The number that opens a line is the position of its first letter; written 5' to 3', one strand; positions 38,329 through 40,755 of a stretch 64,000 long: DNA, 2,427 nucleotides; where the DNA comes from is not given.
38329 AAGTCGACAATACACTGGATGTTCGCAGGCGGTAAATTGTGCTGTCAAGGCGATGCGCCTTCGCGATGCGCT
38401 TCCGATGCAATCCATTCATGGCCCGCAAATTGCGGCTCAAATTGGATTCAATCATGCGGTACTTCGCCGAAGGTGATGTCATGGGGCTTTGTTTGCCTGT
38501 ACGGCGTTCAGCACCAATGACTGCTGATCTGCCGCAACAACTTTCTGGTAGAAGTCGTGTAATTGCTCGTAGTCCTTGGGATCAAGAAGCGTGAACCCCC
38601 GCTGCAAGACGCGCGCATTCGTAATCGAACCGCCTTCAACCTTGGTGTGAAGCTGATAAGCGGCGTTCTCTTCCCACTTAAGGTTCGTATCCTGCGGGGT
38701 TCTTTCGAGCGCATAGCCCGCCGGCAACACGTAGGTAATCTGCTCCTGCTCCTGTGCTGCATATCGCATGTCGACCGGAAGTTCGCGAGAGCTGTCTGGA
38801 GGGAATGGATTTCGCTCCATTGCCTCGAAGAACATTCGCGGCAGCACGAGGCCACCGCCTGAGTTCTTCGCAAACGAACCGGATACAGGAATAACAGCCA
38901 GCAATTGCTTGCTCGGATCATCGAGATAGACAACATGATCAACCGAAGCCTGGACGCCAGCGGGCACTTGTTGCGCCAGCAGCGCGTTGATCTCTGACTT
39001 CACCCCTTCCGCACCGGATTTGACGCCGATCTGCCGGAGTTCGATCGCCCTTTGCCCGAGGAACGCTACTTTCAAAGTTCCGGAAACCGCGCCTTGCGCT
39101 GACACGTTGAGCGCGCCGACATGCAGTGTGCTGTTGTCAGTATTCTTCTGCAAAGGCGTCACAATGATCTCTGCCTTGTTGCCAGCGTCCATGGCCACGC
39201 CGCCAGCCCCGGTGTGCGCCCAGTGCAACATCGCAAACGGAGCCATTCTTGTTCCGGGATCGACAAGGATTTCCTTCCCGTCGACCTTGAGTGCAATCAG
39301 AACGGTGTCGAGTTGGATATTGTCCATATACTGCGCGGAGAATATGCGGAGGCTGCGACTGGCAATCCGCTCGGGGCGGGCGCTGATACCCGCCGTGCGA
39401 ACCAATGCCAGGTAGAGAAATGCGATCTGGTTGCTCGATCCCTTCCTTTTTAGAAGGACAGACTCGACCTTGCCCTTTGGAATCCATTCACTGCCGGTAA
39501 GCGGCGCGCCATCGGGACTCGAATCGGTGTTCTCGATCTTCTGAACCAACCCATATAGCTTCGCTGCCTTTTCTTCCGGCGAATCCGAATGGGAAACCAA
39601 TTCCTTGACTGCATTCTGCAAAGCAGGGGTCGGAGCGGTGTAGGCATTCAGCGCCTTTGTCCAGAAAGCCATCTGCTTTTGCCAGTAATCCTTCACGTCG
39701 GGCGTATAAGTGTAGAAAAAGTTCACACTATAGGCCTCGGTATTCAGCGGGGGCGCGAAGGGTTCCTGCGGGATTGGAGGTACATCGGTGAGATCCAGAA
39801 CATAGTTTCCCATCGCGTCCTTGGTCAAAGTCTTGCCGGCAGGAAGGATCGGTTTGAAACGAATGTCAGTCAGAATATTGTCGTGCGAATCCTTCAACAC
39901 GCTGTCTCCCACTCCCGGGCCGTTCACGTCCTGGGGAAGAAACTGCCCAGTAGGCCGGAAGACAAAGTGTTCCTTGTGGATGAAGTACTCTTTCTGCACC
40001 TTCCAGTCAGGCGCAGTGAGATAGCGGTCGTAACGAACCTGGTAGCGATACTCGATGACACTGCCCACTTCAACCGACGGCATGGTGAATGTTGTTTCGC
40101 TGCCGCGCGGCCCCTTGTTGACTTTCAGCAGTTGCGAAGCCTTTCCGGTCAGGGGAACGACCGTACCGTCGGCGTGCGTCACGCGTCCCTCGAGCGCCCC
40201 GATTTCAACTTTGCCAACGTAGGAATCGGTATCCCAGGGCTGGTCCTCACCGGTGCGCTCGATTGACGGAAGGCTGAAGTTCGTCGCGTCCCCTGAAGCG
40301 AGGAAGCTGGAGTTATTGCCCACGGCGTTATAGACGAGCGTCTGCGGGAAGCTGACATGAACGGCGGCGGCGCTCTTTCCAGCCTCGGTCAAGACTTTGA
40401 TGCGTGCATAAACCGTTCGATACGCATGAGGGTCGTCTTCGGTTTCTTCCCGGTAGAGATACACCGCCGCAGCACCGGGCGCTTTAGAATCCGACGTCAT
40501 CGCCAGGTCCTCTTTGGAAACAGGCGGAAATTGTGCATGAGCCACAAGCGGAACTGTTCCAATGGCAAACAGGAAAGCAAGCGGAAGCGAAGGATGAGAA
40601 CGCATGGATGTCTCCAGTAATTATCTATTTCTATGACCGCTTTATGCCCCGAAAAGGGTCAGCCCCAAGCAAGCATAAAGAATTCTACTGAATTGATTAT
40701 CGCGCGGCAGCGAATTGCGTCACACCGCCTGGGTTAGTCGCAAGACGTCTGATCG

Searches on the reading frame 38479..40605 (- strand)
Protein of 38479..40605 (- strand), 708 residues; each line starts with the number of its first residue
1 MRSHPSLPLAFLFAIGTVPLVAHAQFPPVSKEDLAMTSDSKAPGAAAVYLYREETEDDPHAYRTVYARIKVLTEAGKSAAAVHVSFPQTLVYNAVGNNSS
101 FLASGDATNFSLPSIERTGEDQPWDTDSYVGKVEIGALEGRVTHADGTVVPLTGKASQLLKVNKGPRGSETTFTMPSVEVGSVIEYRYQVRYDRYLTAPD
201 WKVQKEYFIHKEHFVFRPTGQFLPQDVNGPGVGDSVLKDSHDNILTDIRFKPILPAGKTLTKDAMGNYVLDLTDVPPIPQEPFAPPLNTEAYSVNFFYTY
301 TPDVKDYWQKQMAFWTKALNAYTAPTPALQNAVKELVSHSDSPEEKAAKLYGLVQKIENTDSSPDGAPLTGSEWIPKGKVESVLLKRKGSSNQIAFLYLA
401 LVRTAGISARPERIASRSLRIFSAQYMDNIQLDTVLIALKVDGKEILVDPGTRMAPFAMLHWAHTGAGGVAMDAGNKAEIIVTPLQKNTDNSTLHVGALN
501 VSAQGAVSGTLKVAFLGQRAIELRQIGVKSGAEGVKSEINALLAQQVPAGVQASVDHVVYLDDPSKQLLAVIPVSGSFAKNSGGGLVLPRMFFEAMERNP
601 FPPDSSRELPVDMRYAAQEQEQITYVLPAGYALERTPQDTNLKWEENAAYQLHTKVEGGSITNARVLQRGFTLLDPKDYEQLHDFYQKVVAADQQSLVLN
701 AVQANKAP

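Call 21: search_protein_families(library=pfam, proteins=[window:38479-40605:-], max_evalue=0.0001)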
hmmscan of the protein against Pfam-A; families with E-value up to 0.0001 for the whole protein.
window:38479-40605:- (708 aa): 1 family
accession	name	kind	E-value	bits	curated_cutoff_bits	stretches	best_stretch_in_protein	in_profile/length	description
PF12969.12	DUF3857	-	1.4e-05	25.6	24.6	0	138-198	41-100/170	Domain of Unknown Function with PDB structure (DUF3857)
